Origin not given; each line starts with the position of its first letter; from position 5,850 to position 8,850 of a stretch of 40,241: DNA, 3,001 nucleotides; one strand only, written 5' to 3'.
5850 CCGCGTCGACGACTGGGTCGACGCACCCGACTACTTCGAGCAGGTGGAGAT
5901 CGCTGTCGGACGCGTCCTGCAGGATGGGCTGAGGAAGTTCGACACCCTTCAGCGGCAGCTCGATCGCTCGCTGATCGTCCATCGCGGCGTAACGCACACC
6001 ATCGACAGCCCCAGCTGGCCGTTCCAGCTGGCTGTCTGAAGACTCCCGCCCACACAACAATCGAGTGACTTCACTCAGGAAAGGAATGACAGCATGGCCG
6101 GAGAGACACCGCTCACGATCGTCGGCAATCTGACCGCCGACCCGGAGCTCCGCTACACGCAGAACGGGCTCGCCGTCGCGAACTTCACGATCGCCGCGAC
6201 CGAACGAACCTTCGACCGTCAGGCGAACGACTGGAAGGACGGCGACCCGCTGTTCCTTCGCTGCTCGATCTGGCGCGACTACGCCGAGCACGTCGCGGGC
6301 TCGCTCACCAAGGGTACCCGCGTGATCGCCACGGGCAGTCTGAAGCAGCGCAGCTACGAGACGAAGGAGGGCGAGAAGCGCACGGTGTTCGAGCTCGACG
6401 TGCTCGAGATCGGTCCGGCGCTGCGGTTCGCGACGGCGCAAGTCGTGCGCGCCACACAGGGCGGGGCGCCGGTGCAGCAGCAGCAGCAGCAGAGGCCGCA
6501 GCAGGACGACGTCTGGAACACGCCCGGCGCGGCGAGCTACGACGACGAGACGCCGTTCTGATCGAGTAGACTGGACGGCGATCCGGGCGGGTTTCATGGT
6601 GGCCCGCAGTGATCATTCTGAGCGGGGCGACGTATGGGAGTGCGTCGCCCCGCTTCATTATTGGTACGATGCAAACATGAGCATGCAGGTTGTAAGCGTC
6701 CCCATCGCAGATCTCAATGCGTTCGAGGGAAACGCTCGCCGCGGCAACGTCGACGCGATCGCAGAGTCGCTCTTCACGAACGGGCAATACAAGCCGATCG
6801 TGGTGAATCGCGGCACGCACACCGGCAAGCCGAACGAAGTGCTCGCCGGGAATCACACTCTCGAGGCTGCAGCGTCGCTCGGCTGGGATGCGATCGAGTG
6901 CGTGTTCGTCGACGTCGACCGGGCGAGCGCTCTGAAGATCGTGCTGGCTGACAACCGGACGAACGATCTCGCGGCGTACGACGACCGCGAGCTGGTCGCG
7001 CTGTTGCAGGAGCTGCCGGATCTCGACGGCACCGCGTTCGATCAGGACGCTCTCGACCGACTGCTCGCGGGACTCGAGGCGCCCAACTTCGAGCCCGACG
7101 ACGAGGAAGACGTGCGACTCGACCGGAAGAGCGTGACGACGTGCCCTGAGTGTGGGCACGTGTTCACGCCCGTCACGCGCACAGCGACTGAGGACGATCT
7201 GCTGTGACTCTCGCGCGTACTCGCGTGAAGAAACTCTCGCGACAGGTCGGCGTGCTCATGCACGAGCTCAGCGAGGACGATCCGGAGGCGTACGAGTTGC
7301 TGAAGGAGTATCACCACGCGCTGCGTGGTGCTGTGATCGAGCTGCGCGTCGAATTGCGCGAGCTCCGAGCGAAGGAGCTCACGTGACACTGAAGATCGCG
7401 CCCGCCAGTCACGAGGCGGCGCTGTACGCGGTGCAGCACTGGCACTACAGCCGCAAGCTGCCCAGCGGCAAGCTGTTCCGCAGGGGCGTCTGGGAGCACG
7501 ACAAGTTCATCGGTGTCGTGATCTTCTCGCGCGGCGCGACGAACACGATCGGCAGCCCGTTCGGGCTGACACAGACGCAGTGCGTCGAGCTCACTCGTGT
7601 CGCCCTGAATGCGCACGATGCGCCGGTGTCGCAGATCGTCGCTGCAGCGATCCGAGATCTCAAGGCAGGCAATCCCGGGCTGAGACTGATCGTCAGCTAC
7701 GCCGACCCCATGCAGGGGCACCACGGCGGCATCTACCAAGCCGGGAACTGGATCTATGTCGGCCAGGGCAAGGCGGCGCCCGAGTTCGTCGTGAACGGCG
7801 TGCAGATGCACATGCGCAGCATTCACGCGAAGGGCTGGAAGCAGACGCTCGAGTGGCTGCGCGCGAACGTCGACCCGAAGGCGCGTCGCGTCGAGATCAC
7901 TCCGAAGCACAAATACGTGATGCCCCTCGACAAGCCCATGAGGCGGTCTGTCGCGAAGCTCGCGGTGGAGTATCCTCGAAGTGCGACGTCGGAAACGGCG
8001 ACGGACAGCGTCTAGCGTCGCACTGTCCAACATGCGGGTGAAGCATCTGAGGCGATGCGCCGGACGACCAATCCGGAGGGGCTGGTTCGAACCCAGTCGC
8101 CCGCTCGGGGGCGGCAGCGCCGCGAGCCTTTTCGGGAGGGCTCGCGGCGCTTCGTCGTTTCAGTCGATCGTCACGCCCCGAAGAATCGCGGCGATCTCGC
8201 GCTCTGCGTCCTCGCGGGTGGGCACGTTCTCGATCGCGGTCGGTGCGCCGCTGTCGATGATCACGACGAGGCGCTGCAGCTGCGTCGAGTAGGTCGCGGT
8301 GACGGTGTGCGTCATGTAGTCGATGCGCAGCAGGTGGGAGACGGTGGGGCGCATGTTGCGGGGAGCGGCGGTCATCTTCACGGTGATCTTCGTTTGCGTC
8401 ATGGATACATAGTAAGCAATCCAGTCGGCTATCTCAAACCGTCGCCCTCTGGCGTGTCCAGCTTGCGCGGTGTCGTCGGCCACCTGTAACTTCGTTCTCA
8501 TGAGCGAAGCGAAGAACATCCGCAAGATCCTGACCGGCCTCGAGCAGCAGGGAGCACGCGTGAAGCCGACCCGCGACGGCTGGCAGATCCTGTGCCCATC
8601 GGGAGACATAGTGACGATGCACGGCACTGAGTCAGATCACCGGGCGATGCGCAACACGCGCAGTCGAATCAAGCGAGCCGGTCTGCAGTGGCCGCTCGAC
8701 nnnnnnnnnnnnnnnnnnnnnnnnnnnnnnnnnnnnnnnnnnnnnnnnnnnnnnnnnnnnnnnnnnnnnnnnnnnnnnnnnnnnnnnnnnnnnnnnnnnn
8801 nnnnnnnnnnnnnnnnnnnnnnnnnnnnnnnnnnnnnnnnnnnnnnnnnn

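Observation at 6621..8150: Self-contained ParB-like / 60-aa / Mom-like GNAT operon ending in a tRNA-like element: candidate DNA-modification (anti-restriction) module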

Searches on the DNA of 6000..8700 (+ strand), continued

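Call 54: search_with_rna_model(model_id=R1, sources=[window, L001, L002, L003, L004, L005, L006, L007, L008, L009, L010, L011, L012, L013, L014, L015, L016, L017, L018, L019, L020, L021, L022, L023, L024, L025, L026, L027, L028, L029, L030, L031, L032, L033, L034, L035, L036, L037, L038, L039, L040, L041, L042, L043, L044, L045, L046, L047, L048, L049, L050, L051, L052, L053, L054, L055, L056, L057, L058, L059, L060, L061, L062, L063, L064, L065, L066, L067, L068, L069, L070, L071, L072, L073, L074, L075, L076, L077, L078, L079, L080, L081, L082, L083, L084, L085, L086, L087, L088, L089, L090, L091, L092], max_evalue=0.001, make_alignment=true)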
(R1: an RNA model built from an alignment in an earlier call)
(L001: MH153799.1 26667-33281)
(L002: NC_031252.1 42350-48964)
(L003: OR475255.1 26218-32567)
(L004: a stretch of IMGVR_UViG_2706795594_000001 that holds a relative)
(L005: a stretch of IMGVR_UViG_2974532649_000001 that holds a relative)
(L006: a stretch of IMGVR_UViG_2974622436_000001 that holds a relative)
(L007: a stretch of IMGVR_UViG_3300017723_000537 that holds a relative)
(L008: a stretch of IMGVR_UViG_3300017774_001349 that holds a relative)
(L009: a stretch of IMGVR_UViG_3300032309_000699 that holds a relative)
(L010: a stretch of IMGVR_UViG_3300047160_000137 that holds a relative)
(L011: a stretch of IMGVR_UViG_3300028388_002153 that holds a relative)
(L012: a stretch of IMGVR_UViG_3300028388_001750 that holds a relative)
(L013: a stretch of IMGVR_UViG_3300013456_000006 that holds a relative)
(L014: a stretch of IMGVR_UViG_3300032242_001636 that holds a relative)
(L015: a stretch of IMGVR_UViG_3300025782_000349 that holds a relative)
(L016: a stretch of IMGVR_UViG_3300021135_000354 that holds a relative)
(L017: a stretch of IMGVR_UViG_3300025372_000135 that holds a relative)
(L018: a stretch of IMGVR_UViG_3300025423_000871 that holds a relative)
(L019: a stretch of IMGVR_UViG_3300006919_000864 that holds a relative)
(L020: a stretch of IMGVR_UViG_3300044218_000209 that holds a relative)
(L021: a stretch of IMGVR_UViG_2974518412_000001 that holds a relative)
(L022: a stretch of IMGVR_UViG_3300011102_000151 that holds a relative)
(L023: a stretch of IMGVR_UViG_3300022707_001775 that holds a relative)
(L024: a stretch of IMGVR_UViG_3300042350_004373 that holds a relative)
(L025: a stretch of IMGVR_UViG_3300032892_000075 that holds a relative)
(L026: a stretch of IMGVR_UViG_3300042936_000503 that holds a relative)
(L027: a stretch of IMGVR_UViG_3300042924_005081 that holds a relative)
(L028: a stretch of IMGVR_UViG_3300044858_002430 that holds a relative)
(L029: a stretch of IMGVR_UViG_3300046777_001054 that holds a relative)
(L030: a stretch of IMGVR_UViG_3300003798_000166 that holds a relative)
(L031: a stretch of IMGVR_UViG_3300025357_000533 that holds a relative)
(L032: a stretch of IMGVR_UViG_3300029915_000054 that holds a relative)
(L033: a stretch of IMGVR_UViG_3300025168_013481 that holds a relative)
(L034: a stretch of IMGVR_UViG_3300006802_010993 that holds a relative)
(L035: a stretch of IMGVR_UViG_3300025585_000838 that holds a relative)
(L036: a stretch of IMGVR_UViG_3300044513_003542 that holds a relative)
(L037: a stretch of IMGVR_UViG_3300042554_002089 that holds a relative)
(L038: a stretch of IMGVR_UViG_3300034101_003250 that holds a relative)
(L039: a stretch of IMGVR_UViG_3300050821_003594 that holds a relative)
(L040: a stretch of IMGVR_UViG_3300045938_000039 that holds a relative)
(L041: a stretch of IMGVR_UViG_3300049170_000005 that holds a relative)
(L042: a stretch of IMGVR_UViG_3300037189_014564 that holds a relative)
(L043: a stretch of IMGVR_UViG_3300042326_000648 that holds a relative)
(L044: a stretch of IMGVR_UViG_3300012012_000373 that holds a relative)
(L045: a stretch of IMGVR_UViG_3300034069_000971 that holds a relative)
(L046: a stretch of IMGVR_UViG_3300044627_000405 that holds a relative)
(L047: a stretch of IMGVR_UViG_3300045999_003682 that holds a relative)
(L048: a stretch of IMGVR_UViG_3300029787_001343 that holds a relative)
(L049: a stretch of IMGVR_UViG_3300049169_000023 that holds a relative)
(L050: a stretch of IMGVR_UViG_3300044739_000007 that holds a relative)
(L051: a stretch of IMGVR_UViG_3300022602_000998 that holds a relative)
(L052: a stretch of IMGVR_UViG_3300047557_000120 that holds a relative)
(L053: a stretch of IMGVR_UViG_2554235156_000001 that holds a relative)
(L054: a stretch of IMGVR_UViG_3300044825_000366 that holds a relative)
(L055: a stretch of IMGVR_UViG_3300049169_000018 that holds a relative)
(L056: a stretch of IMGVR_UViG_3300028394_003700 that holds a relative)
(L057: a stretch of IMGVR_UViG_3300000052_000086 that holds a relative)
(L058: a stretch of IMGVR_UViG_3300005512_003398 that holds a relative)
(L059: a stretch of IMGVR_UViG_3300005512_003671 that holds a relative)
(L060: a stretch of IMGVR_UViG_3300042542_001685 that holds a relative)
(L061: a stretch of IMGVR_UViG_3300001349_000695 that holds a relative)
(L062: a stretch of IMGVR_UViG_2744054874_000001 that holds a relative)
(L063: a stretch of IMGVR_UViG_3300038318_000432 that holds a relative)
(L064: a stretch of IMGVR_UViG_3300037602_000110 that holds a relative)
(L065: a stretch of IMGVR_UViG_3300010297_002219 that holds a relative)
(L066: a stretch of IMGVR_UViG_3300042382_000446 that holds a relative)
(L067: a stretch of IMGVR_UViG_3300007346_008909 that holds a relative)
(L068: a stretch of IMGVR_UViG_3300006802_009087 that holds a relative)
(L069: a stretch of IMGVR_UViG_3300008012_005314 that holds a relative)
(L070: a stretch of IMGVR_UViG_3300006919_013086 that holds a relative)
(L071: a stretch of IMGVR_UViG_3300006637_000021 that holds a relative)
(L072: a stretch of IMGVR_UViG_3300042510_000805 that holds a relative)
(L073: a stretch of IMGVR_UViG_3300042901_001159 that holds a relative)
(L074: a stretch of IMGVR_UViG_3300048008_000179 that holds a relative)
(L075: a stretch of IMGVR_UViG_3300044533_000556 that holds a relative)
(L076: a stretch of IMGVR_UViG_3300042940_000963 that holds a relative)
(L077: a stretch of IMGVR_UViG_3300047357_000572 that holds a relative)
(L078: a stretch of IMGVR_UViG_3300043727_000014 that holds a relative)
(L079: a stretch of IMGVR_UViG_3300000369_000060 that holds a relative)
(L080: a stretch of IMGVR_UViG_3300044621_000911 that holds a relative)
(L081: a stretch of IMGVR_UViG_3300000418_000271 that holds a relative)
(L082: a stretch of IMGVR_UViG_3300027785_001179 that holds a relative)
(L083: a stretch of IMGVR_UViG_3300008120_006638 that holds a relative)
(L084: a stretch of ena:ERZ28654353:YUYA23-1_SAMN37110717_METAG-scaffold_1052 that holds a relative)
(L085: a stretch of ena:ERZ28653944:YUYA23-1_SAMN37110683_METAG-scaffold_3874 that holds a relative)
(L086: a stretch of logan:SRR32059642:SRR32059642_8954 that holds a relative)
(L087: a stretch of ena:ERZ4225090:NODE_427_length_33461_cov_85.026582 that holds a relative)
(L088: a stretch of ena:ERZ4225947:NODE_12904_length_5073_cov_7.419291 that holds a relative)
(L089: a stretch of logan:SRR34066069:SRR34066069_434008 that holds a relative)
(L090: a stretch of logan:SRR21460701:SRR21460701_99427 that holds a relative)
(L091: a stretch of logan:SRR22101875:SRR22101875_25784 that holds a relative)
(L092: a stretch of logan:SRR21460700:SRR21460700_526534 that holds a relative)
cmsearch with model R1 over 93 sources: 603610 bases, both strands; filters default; matches with E-value up to 0.001: 62.
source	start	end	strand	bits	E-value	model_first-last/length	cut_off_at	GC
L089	1617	1689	+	91.4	7.9e-20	1-73/73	no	0.64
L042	1546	1618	+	89.9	1.9e-19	1-73/73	no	0.73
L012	1619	1691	+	87.7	7e-19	1-73/73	no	0.67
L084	3617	3689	+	87.2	9.3e-19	1-73/73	no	0.68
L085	3617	3689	+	87.2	9.3e-19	1-73/73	no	0.68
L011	1685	1757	+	87.2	9.4e-19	1-73/73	no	0.64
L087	1601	1673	+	87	1.1e-18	1-73/73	no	0.6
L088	1529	1601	+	87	1.1e-18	1-73/73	no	0.6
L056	1222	1294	+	84.1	5.6e-18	1-73/73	no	0.62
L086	1302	1374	+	83.3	9.2e-18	1-73/73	no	0.67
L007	1180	1252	+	82.5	1.5e-17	1-73/73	no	0.55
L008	1179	1251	+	82.5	1.5e-17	1-73/73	no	0.55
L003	4144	4216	-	82.1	1.8e-17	1-73/73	no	0.66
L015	1585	1657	+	81.4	2.7e-17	1-73/73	no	0.58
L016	4622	4694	+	81.4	2.7e-17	1-73/73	no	0.58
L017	4622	4694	+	81.4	2.7e-17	1-73/73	no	0.58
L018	3774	3846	+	81.4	2.7e-17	1-73/73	no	0.58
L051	4625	4696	+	81.3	2.8e-17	1-73/73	no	0.57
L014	4622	4694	+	81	3.4e-17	1-73/73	no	0.58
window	8034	8106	+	80.8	3.8e-17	1-73/73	no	0.68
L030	836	907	+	80.5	4.5e-17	1-73/73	no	0.56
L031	2854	2925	+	80.5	4.5e-17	1-73/73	no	0.56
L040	4335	4408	+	80.4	4.8e-17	1-73/73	no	0.73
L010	891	963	+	80.2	5.5e-17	1-73/73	no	0.73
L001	3656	3728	-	79.9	6.7e-17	1-73/73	no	0.67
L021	4656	4728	-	79.9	6.7e-17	1-73/73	no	0.67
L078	2120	2192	+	79.8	6.8e-17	1-73/73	no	0.78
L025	3314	3386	+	73.7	2.4e-15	1-73/73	no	0.74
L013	2368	2440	+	70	2.1e-14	1-73/73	no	0.67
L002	3601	3672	+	69.2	3.3e-14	1-73/73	no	0.57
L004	4601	4672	+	69.2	3.3e-14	1-73/73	no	0.57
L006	4601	4672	+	69.2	3.3e-14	1-73/73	no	0.57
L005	4601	4672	+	68.1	6.3e-14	1-73/73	no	0.58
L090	1532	1603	+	63.1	1.2e-12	1-73/73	no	0.71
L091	755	826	+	63.1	1.2e-12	1-73/73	no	0.71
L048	1508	1581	+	60.9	4.1e-12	1-73/73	no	0.59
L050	5076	5148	+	60.2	6.1e-12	1-73/73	no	0.68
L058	3364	3437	+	57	4e-11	1-73/73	no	0.7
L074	4605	4678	+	56.9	4.2e-11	1-73/73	no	0.59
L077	3807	3880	+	56.9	4.2e-11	1-73/73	no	0.59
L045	1472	1541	+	55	1.3e-10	1-73/73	no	0.74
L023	3011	3084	+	52.8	4.7e-10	1-73/73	no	0.62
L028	1821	1894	+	51.8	8.3e-10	1-73/73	no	0.72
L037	3594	3667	+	51.7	8.7e-10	1-73/73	no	0.72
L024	4590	4663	+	51.5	1e-09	1-73/73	no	0.69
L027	4590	4663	+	51.5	1e-09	1-73/73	no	0.69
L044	1025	1098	+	51.2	1.2e-09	1-73/73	no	0.7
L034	1166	1239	+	50.6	1.7e-09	1-73/73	no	0.72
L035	1167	1240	+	50.6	1.7e-09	1-73/73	no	0.72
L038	4555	4628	+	50.6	1.7e-09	1-73/73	no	0.72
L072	1109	1182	+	49.6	3.1e-09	1-73/73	no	0.72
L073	4563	4636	+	49.6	3.1e-09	1-73/73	no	0.72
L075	1109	1182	+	49.6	3.1e-09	1-73/73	no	0.72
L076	4563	4636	+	49.6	3.1e-09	1-73/73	no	0.72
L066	4596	4669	+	48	7.8e-09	1-73/73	no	0.68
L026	4563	4636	+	46.8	1.5e-08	1-73/73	no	0.59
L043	3243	3316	+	42.3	2.1e-07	1-73/73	no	0.59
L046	3266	3339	+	42.3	2.1e-07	1-73/73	no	0.59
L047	1119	1192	+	42.3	2.1e-07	1-73/73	no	0.59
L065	3700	3773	+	40.1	7.8e-07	1-73/73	no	0.61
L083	4321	4387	+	31.5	0.00011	1-73/73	no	0.73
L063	5145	5220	+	31.2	0.00014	1-73/73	no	0.33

Alignment A4: 62 matches aligned to the model, 86 columns, each read 5' to 3' on its own strand. Consensus structure (alignment columns), stored with it:
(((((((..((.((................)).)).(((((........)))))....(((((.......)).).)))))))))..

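Call 67: search_with_rna_model(model_id=R1, sources=[L136, L137, L138, L139, L097, L098, L105, L121, L125, L128, L131, L132, L135, L009, L019, L022, L032, L033, L041, L049, L053, L055, L062, L067], max_evalue=10)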
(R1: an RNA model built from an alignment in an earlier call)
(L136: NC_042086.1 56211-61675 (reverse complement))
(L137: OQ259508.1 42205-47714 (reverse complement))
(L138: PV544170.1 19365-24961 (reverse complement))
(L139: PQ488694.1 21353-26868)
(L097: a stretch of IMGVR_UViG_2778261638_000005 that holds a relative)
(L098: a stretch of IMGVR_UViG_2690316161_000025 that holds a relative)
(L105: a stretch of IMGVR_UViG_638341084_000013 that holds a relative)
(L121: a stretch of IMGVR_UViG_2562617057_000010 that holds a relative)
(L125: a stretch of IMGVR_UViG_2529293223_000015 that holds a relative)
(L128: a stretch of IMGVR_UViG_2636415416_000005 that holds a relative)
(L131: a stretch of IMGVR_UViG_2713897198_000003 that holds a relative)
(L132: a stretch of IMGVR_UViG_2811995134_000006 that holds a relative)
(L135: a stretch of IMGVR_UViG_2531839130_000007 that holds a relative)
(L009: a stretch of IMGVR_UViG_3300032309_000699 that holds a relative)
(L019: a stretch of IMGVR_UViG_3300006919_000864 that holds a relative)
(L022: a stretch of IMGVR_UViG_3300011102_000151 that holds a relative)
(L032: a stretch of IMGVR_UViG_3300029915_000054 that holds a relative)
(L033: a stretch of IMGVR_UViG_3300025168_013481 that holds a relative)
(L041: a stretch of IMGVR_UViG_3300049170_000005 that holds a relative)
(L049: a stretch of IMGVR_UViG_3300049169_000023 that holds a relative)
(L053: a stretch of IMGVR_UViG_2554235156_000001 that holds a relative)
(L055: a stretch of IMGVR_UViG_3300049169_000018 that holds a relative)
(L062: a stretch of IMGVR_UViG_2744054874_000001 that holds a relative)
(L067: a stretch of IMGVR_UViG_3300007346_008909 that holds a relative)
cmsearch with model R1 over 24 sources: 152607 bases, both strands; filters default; matches with E-value up to 10: 1.
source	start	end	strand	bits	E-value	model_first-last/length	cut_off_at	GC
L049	3667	3713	+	15.4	0.34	1-73/73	no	0.77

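Call 89: search_with_rna_model(model_id=R1, source=L140, max_evalue=1, show_alignments=1)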
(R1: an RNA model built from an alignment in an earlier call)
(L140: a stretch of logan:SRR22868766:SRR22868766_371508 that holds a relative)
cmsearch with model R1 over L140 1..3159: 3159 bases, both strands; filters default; matches with E-value up to 1: 1.
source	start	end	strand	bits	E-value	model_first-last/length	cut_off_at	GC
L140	1652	1724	+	82.8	6.2e-20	1-73/73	no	0.7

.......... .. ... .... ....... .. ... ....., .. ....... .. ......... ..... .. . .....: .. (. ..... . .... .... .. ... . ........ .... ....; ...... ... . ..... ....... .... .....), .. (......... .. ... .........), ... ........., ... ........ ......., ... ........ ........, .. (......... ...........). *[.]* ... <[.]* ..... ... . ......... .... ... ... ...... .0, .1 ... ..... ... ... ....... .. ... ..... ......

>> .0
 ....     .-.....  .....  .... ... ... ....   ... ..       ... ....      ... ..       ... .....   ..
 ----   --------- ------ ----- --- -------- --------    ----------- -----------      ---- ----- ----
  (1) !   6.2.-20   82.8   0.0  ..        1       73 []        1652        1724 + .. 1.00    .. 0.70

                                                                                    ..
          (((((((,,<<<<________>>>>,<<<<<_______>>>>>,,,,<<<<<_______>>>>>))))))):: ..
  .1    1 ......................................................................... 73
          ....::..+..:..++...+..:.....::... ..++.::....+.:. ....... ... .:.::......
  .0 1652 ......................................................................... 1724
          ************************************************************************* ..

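Call 93: search_rna_families(sources=[L015, L002, L025, L013, L090, L048, L058, L045, L023, L037, L019, L033], threshold=evalue, max_evalue=0.1)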
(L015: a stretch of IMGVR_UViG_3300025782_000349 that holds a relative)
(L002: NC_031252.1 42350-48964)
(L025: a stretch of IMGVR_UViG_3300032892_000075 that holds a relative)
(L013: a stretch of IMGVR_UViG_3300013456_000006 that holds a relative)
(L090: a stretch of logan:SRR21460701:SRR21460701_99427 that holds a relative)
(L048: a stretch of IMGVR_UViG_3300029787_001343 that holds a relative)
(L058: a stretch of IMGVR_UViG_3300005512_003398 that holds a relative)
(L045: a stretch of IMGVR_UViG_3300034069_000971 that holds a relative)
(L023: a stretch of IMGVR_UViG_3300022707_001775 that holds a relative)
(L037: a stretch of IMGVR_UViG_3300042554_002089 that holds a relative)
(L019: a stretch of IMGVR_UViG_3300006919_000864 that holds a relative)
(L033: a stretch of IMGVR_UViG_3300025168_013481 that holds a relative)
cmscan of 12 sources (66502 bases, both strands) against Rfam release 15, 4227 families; matches with E-value up to 0.1: 1.
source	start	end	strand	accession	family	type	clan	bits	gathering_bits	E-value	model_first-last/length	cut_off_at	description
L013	768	875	+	RF01497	ALIL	Cis-reg;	-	46.8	50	7e-09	1-117/117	no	ALIL pseudoknot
